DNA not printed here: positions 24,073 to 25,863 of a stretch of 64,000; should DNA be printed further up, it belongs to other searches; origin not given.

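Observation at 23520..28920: marR-ablA-ablB cluster with adjacent amino-acid ABC importer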

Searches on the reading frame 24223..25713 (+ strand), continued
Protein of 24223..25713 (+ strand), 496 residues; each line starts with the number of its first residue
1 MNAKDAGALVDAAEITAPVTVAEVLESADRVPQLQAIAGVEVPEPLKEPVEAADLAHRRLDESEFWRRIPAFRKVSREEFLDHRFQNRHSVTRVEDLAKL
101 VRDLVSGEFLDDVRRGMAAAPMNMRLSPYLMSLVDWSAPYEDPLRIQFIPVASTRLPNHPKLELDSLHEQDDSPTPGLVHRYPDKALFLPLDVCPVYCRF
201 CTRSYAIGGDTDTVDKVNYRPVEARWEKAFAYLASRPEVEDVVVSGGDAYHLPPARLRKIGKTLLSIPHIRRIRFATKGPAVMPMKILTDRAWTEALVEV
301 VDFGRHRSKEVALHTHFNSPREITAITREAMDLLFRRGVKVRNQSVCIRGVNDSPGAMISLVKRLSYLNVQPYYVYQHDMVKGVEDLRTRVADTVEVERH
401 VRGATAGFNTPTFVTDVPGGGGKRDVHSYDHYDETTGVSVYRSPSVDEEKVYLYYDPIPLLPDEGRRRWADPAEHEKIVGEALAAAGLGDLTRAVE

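Call 34: search_protein_families(library=ncbifam, proteins=[P0121, P0122, P0124, P0128, P0138, P0148, P0174, P0198, P0219, P0163], max_evalue=1e-30)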
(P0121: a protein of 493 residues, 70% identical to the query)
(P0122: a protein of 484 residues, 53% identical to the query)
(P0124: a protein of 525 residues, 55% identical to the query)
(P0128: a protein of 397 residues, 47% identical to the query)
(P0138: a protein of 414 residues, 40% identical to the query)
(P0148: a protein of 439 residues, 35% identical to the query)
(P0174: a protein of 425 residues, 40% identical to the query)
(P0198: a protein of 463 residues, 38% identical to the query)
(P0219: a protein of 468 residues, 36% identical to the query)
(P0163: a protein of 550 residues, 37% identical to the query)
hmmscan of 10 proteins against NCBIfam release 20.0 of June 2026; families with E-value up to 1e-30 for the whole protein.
P0121 (493 aa): 6 families
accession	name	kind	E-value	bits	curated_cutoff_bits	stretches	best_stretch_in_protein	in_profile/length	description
TIGR03820.1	lys_2_3_AblA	equivalog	7.3e-81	272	525.4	1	71-422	3-333/417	lysine 2,3-aminomutase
TIGR00238.1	TIGR00238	subfamily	5.4e-69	232.7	199.2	1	63-415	2-331/331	KamA family radical SAM protein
TIGR03822.1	AblA_like_2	hypoth_equivalog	3.6e-66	223.4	396.25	1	117-423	28-316/321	lysine-2,3-aminomutase-like protein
TIGR04468.1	arg_2_3_am_muta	equivalog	2e-60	204.7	600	1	76-413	3-320/351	arginine 2,3-aminomutase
TIGR04368.1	Glu_2_3_NH3_mut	equivalog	5.5e-60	203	650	1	64-422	44-377/404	glutamate 2,3-aminomutase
TIGR03821.1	EFP_modif_epmB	equivalog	1.9e-46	158.5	369.3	1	118-419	37-318/321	EF-P beta-lysylation protein EpmB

P0122 (484 aa): 6 families
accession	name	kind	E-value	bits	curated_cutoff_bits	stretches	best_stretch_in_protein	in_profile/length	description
TIGR03820.1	lys_2_3_AblA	equivalog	4.7e-79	266.1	525.4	1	71-421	4-334/417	lysine 2,3-aminomutase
TIGR00238.1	TIGR00238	subfamily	5.7e-71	239.2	199.2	1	65-413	5-331/331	KamA family radical SAM protein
TIGR04368.1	Glu_2_3_NH3_mut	equivalog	2.1e-62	211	650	1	70-421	51-378/404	glutamate 2,3-aminomutase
TIGR03822.1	AblA_like_2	hypoth_equivalog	3.7e-61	206.9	396.25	1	118-421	30-316/321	lysine-2,3-aminomutase-like protein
TIGR04468.1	arg_2_3_am_muta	equivalog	4e-60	203.7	600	1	74-429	2-336/351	arginine 2,3-aminomutase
TIGR03821.1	EFP_modif_epmB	equivalog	3e-48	164.5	369.3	1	82-417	6-318/321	EF-P beta-lysylation protein EpmB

P0124 (525 aa): 6 families
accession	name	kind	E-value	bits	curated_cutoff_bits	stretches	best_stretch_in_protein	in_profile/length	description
TIGR03820.1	lys_2_3_AblA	equivalog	1.5e-73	248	525.4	1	76-427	2-333/417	lysine 2,3-aminomutase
TIGR00238.1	TIGR00238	subfamily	3.5e-64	216.9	199.2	1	76-420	9-331/331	KamA family radical SAM protein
TIGR03822.1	AblA_like_2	hypoth_equivalog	3.2e-60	203.9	396.25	1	124-428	29-316/321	lysine-2,3-aminomutase-like protein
TIGR04368.1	Glu_2_3_NH3_mut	equivalog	4.9e-58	196.6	650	1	75-427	49-377/404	glutamate 2,3-aminomutase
TIGR04468.1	arg_2_3_am_muta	equivalog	7.9e-58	196.1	600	1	82-420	3-322/351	arginine 2,3-aminomutase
TIGR03821.1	EFP_modif_epmB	equivalog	2.5e-50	171.3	369.3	1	124-422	37-316/321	EF-P beta-lysylation protein EpmB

P0128 (397 aa): 6 families
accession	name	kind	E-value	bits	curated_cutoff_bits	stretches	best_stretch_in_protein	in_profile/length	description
TIGR03820.1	lys_2_3_AblA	equivalog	6.3e-85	285.4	525.4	1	11-359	2-330/417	lysine 2,3-aminomutase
TIGR00238.1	TIGR00238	subfamily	4.4e-74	249.4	199.2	1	7-355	5-331/331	KamA family radical SAM protein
TIGR04368.1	Glu_2_3_NH3_mut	equivalog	3.6e-67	226.7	650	1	10-360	49-375/404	glutamate 2,3-aminomutase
TIGR04468.1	arg_2_3_am_muta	equivalog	5.4e-65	219.7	600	1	16-352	2-319/351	arginine 2,3-aminomutase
TIGR03822.1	AblA_like_2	hypoth_equivalog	2.1e-63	214.3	396.25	1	57-361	27-314/321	lysine-2,3-aminomutase-like protein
TIGR03821.1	EFP_modif_epmB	equivalog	2.5e-55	187.7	369.3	1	35-359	15-318/321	EF-P beta-lysylation protein EpmB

P0138 (414 aa): 6 families
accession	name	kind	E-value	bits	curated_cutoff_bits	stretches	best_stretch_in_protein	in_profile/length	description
TIGR03820.1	lys_2_3_AblA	equivalog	5.5e-51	173.6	525.4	1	21-371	5-333/417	lysine 2,3-aminomutase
TIGR03822.1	AblA_like_2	hypoth_equivalog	1.3e-50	172.3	396.25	1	63-372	26-316/321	lysine-2,3-aminomutase-like protein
TIGR00238.1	TIGR00238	subfamily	5.7e-41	140.6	199.2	1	18-362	9-329/331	KamA family radical SAM protein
TIGR04468.1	arg_2_3_am_muta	equivalog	7e-40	137.1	600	1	67-365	42-323/351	arginine 2,3-aminomutase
TIGR04368.1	Glu_2_3_NH3_mut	equivalog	7.5e-39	133.4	650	1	23-372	55-378/404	glutamate 2,3-aminomutase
TIGR03821.1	EFP_modif_epmB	equivalog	9.3e-34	116.8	369.3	1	65-363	36-313/321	EF-P beta-lysylation protein EpmB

P0148 (439 aa): 6 families
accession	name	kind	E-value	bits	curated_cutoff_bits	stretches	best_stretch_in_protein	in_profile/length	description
TIGR03820.1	lys_2_3_AblA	equivalog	6e-60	203.1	525.4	1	15-369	4-334/417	lysine 2,3-aminomutase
TIGR04468.1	arg_2_3_am_muta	equivalog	7.1e-56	189.7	600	1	20-360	4-321/351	arginine 2,3-aminomutase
TIGR00238.1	TIGR00238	subfamily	3.3e-55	187.4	199.2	1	15-361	11-331/331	KamA family radical SAM protein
TIGR03822.1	AblA_like_2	hypoth_equivalog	7.2e-52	176.4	396.25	1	61-370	26-317/321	lysine-2,3-aminomutase-like protein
TIGR04368.1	Glu_2_3_NH3_mut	equivalog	2.1e-48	164.9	650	1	14-369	51-378/404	glutamate 2,3-aminomutase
TIGR03821.1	EFP_modif_epmB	equivalog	3.6e-43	147.8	369.3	1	71-363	44-316/321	EF-P beta-lysylation protein EpmB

P0174 (425 aa): 6 families
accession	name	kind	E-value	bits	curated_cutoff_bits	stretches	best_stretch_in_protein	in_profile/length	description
TIGR03820.1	lys_2_3_AblA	equivalog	4.3e-192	638.4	525.4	1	14-416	2-417/417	lysine 2,3-aminomutase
TIGR04368.1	Glu_2_3_NH3_mut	equivalog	5.7e-153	509.2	650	1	7-368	43-403/404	glutamate 2,3-aminomutase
TIGR04468.1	arg_2_3_am_muta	equivalog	5e-127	423.7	600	1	18-362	1-346/351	arginine 2,3-aminomutase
TIGR00238.1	TIGR00238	subfamily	2.3e-121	404.8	199.2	1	7-335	2-331/331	KamA family radical SAM protein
TIGR03822.1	AblA_like_2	hypoth_equivalog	8e-97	324.1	396.25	1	34-347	5-320/321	lysine-2,3-aminomutase-like protein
TIGR03821.1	EFP_modif_epmB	equivalog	6.5e-77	258.6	369.3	1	22-341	1-320/321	EF-P beta-lysylation protein EpmB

P0198 (463 aa): 6 families
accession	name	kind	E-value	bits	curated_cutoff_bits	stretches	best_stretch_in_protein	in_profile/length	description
TIGR03820.1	lys_2_3_AblA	equivalog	1.4e-169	564.3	525.4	1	39-404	5-374/417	lysine 2,3-aminomutase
TIGR04368.1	Glu_2_3_NH3_mut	equivalog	1.3e-141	471.9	650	1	36-389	50-402/404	glutamate 2,3-aminomutase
TIGR04468.1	arg_2_3_am_muta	equivalog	1.5e-126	422.1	600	1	40-384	1-346/351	arginine 2,3-aminomutase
TIGR00238.1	TIGR00238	subfamily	8.3e-114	380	199.2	1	32-357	5-331/331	KamA family radical SAM protein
TIGR03822.1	AblA_like_2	hypoth_equivalog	3.2e-106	355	396.25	1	54-368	3-319/321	lysine-2,3-aminomutase-like protein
TIGR03821.1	EFP_modif_epmB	equivalog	2.6e-75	253.4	369.3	1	44-364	1-321/321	EF-P beta-lysylation protein EpmB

P0219 (468 aa): 6 families
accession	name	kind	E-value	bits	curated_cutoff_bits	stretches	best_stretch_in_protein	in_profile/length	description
TIGR03820.1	lys_2_3_AblA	equivalog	7.2e-148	492.7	525.4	1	45-399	5-363/417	lysine 2,3-aminomutase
TIGR04368.1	Glu_2_3_NH3_mut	equivalog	3.2e-127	424.4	650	1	45-395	53-403/404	glutamate 2,3-aminomutase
TIGR04468.1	arg_2_3_am_muta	equivalog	7.1e-110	367.3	600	1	46-390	1-347/351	arginine 2,3-aminomutase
TIGR03822.1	AblA_like_2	hypoth_equivalog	5.9e-93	311.4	396.25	1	73-374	17-320/321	lysine-2,3-aminomutase-like protein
TIGR00238.1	TIGR00238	subfamily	5.8e-90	301.6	199.2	1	46-360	13-329/331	KamA family radical SAM protein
TIGR03821.1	EFP_modif_epmB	equivalog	1.3e-71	241.2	369.3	1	50-366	1-318/321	EF-P beta-lysylation protein EpmB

P0163 (550 aa): 6 families
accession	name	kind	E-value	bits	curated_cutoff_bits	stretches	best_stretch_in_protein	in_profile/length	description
TIGR03820.1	lys_2_3_AblA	equivalog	3.7e-56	190.6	525.4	1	117-468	3-329/417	lysine 2,3-aminomutase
TIGR00238.1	TIGR00238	subfamily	6.4e-56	189.7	199.2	1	113-463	6-329/331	KamA family radical SAM protein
TIGR03822.1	AblA_like_2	hypoth_equivalog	2.7e-47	161.4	396.25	1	162-472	26-316/321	lysine-2,3-aminomutase-like protein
TIGR04468.1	arg_2_3_am_muta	equivalog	7e-43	147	600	1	120-481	1-337/351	arginine 2,3-aminomutase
TIGR03821.1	EFP_modif_epmB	equivalog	5.4e-41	140.6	369.3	1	156-464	28-313/321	EF-P beta-lysylation protein EpmB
TIGR04368.1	Glu_2_3_NH3_mut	equivalog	1.4e-40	139.1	650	1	109-467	43-373/404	glutamate 2,3-aminomutase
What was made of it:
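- On AblA / classical lysine 2,3-aminomutase (NCBIfam TIGR03820, equivalog): Clade relatives score 248-285, whereas classical representatives P0174 and P0198 score 638 and 564 (call 34).
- It is more distant from classical lysine aminomutases than those are from glutamate and arginine aminomutases (call 34), so substrate cannot be read from homology alone.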

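Call 35: search_protein_families(library=ncbifam, proteins=[L029:9887-10666:+, L017:10837-11613:+, L059:8518-9327:+, L003:1374-2114:+, L014:6067-6894:+, L004:8605-9429:+, L061:8502-9290:+, L001:8527-9354:+, L053:9921-10703:+, L073:10712-11488:+], max_evalue=0.00001)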
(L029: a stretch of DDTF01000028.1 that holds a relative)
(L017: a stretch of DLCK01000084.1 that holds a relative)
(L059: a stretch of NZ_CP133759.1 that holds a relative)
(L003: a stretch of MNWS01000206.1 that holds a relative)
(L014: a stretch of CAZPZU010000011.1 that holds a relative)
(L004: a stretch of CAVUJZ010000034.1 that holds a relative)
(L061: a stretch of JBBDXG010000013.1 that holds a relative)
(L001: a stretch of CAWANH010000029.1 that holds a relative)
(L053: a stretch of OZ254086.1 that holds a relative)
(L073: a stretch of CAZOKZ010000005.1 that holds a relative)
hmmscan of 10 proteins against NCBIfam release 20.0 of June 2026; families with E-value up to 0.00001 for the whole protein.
L029:9887-10666:+ (260 aa): 1 family
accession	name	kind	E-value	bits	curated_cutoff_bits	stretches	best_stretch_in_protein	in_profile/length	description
TIGR03827.1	GNAT_ablB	equivalog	6e-91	304.6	205.1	1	2-260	9-265/266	putative beta-lysine N-acetyltransferase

L017:10837-11613:+ (259 aa): 2 families
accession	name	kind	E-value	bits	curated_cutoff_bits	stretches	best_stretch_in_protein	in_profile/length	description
TIGR03827.1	GNAT_ablB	equivalog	7.3e-101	337.1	205.1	1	1-259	10-265/266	putative beta-lysine N-acetyltransferase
TIGR01575.1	rimI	equivalog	9.8e-06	25.8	86.4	0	123-213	6-91/132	ribosomal protein S18-alanine N-acetyltransferase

L059:8518-9327:+ (270 aa): 1 family
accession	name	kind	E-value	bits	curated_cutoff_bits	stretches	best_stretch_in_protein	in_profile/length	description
TIGR03827.1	GNAT_ablB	equivalog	7.8e-65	218.9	205.1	1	3-269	5-264/266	putative beta-lysine N-acetyltransferase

L003:1374-2114:+ (247 aa): 2 families
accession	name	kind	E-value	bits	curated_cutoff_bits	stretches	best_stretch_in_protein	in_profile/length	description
TIGR03827.1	GNAT_ablB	equivalog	4.6e-91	305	205.1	1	3-247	20-264/266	putative beta-lysine N-acetyltransferase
TIGR01575.1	rimI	equivalog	7e-06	26.2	86.4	0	109-204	2-93/132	ribosomal protein S18-alanine N-acetyltransferase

L014:6067-6894:+ (276 aa): 1 family
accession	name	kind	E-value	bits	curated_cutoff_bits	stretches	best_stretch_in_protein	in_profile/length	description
TIGR03827.1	GNAT_ablB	equivalog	2.2e-81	273.2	205.1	1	2-276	9-264/266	putative beta-lysine N-acetyltransferase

L004:8605-9429:+ (275 aa): 1 family
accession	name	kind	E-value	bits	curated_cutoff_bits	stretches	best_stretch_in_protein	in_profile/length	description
TIGR03827.1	GNAT_ablB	equivalog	3.1e-61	207.2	205.1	1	15-275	5-264/266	putative beta-lysine N-acetyltransferase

L061:8502-9290:+ (263 aa): 1 family
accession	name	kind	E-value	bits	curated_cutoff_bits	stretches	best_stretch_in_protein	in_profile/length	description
TIGR03827.1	GNAT_ablB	equivalog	3e-56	190.8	205.1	1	5-263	6-264/266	putative beta-lysine N-acetyltransferase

L001:8527-9354:+ (276 aa): 1 family
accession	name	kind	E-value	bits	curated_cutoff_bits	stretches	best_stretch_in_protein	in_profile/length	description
TIGR03827.1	GNAT_ablB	equivalog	1.1e-62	211.9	205.1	1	10-275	4-264/266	putative beta-lysine N-acetyltransferase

L053:9921-10703:+ (261 aa): 1 family
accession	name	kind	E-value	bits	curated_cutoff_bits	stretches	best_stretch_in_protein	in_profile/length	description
TIGR03827.1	GNAT_ablB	equivalog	1.1e-97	326.6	205.1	1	2-261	9-264/266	putative beta-lysine N-acetyltransferase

L073:10712-11488:+ (259 aa): 2 families
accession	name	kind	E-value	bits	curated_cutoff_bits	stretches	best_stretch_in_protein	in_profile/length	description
TIGR03827.1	GNAT_ablB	equivalog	1.9e-101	339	205.1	1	2-258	9-264/266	putative beta-lysine N-acetyltransferase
TIGR01575.1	rimI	equivalog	5e-06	26.7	86.4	1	121-214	3-92/132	ribosomal protein S18-alanine N-acetyltransferase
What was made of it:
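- GNATs partnered with the same aminomutase clade score 273-339 bits in Bacteroidota, Phycisphaerae, Marinimicrobia, Gemmatimonadota, Calditrichota and Sumerlaeota (call 35). The partner GNATs in most phyla are strong AblB matches (call 35).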

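Call 39: search_protein_families(library=pfam, proteins=[L021:8544-9269:+, L064:3066-3560:+, L067:8438-8950:+, L076:8571-9365:+, L066:3768-4349:+, L056:9017-9979:+, L007:9657-10361:+, L043:8383-9105:-, L041:9254-10393:+, L057:8809-10233:+], max_evalue=0.001)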
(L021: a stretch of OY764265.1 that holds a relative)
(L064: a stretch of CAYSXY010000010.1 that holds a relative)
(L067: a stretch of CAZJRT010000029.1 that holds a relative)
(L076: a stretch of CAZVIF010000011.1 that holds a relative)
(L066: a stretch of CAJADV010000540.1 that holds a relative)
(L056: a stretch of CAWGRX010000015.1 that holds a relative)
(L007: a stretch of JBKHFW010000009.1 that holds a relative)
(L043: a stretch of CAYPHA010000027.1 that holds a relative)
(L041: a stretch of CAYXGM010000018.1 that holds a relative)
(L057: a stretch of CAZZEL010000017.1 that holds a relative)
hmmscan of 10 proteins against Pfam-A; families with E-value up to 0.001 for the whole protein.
L021:8544-9269:+ (241 aa): 3 families
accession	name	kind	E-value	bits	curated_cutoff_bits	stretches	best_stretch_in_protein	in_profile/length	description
PF00535.33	Glycos_transf_2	-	1.6e-27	96.9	23.3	1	11-128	1-118/168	Glycosyl transferase family 2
PF13641.12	Glyco_tranf_2_3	-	0.0001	22.8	27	1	8-116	1-111/230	Glycosyltransferase like family 2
PF10111.15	Glyco_tranf_2_2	-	0.00069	19.6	27.3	0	40-110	29-100/276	Glycosyltransferase like family 2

L064:3066-3560:+ (164 aa): 1 family
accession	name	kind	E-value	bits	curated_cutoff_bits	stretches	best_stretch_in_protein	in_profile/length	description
PF00583.31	Acetyltransf_1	-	2.9e-05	24.8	20.7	1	18-89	5-76/116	Acetyltransferase (GNAT) family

L067:8438-8950:+ (170 aa): 1 family
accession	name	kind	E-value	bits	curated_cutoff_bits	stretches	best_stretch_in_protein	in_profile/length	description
PF00583.31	Acetyltransf_1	-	1.5e-05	25.7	20.7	1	33-119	20-109/116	Acetyltransferase (GNAT) family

L076:8571-9365:+ (264 aa): 0 families

L066:3768-4349:+ (193 aa): 1 family
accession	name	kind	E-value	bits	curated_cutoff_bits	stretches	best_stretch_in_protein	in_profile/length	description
PF01169.24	GDT1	-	9e-49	164.2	27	2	107-181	2-75/75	Divalent cation/proton antiporter GDT1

L056:9017-9979:+ (320 aa): 2 families
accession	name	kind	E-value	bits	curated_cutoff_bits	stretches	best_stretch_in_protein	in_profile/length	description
PF00069.31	Pkinase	-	3.4e-09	36.9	31.7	1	98-246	1-141/263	Protein kinase domain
PF07714.23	PK_Tyr_Ser-Thr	-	8.3e-06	25.7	23.1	1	150-237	49-139/258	Protein tyrosine and serine/threonine kinase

L007:9657-10361:+ (234 aa): 0 families

L043:8383-9105:- (240 aa): 1 family
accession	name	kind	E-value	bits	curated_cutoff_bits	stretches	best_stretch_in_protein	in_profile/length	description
PF14344.12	DUF4397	-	2.9e-22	79.9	30.6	1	39-159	2-118/119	Domain of unknown function (DUF4397)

L041:9254-10393:+ (379 aa): 1 family
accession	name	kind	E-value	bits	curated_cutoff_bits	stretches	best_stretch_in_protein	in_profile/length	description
PF13528.12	Glyco_trans_1_3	-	3.9e-24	85.9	25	1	12-337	2-317/322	Glycosyl transferase family 1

L057:8809-10233:+ (474 aa): 2 families
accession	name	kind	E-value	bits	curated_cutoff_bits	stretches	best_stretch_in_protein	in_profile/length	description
PF00939.25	Na_sulph_symp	-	2.2e-165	551.6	27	1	11-474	3-472/472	Sodium:sulfate symporter transmembrane region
PF03600.22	CitMHS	-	9.8e-27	94.4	31.9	2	50-391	2-310/336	Citrate transporter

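Call 53: search_protein_families(library=ncbifam, proteins=[L029:8440-9846:+, L017:8725-9981:+], max_evalue=1e-10)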
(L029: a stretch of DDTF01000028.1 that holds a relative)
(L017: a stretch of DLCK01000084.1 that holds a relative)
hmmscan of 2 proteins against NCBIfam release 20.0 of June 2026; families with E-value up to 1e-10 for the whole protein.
L029:8440-9846:+ (468 aa): 6 families
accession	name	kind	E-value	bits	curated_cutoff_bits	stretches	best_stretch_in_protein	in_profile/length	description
TIGR00813.1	sss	superfamily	6.6e-47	160.5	184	1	33-426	1-411/411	sodium/solute symporter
TIGR02121.1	Na_Pro_sym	equivalog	2.8e-40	138.4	515.5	1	7-466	5-470/488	sodium/proline symporter PutP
TIGR02119.1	panF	equivalog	1.8e-31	109.7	328.05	1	11-464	9-467/471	sodium/pantothenate symporter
NF007790.0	PRK10484.1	equivalog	3.1e-27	95.6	401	1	26-427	28-445/527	solute:sodium symporter family transporter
TIGR03648.1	Na_symport_lg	subfamily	2.1e-22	79.3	320.75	1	19-196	13-181/547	VC_2705 family sodium/solute symporter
NF011948.0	PRK15419.1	equivalog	1.3e-21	77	955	1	8-199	10-199/502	sodium/proline symporter PutP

L017:8725-9981:+ (419 aa): 22 families
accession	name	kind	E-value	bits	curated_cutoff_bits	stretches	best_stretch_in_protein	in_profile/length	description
NF008426.0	PRK11260.1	equivalog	1.9e-48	165.1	312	1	8-233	40-265/266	cystine ABC transporter substrate-binding protein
TIGR01096.1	3A0103s03R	subfamily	4.9e-45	154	256.35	1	6-228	21-250/250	lysine/arginine/ornithine ABC transporter substrate-binding protein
NF041765.1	ArtJ_Ecoli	equivalog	1.6e-34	119.6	510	1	14-228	26-241/243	arginine ABC transporter substrate-binding protein ArtJ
NF041764.1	ArtI_Ecoli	equivalog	1.9e-34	119.2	522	1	9-228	21-241/243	arginine ABC transporter substrate-binding protein ArtI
NF011680.0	PRK15100.1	equivalog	8.1e-33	114.1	300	1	250-418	14-184/222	cystine ABC transporter permease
NF011583.0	PRK15007.1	subfamily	2.9e-31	108.7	358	1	9-228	21-241/243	arginine ABC transporter substrate-binding protein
TIGR03003.1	ectoine_ehuD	equivalog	6.4e-31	107.9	205.2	1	249-418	11-182/212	ectoine/hydroxyectoine ABC transporter permease subunit EhuD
NF007028.0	PRK09494.1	equivalog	2.5e-27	96.2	303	1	250-417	14-185/219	glutamine ABC transporter permease GlnP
TIGR03004.1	ectoine_ehuC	equivalog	6.7e-27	94.7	196.95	1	251-418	7-176/214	ectoine/hydroxyectoine ABC transporter permease subunit EhuC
NF007029.0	PRK09495.1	equivalog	6.4e-26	91.6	303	1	5-230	21-245/248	glutamine ABC transporter substrate-binding protein GlnH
NF008337.0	PRK11123.1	equivalog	7e-23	81.3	277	1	319-419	101-201/238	arginine ABC transporter permease ArtQ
TIGR02995.1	ectoine_ehuB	equivalog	1.2e-21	77.2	190.9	1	18-237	41-268/275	ectoine/hydroxyectoine ABC transporter substrate-binding protein EhuB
NF011965.0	PRK15437.1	equivalog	1.3e-21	77.4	459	1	10-231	27-256/260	histidine ABC transporter substrate-binding protein HisJ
NF011586.0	PRK15010.1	equivalog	2.2e-21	76.6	440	1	10-231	27-256/260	lysine/arginine/ornithine ABC transporter substrate-binding protein ArgT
NF011687.0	PRK15107.1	equivalog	6.8e-18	65.4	318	1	251-412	16-187/224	glutamate/aspartate ABC transporter permease GltK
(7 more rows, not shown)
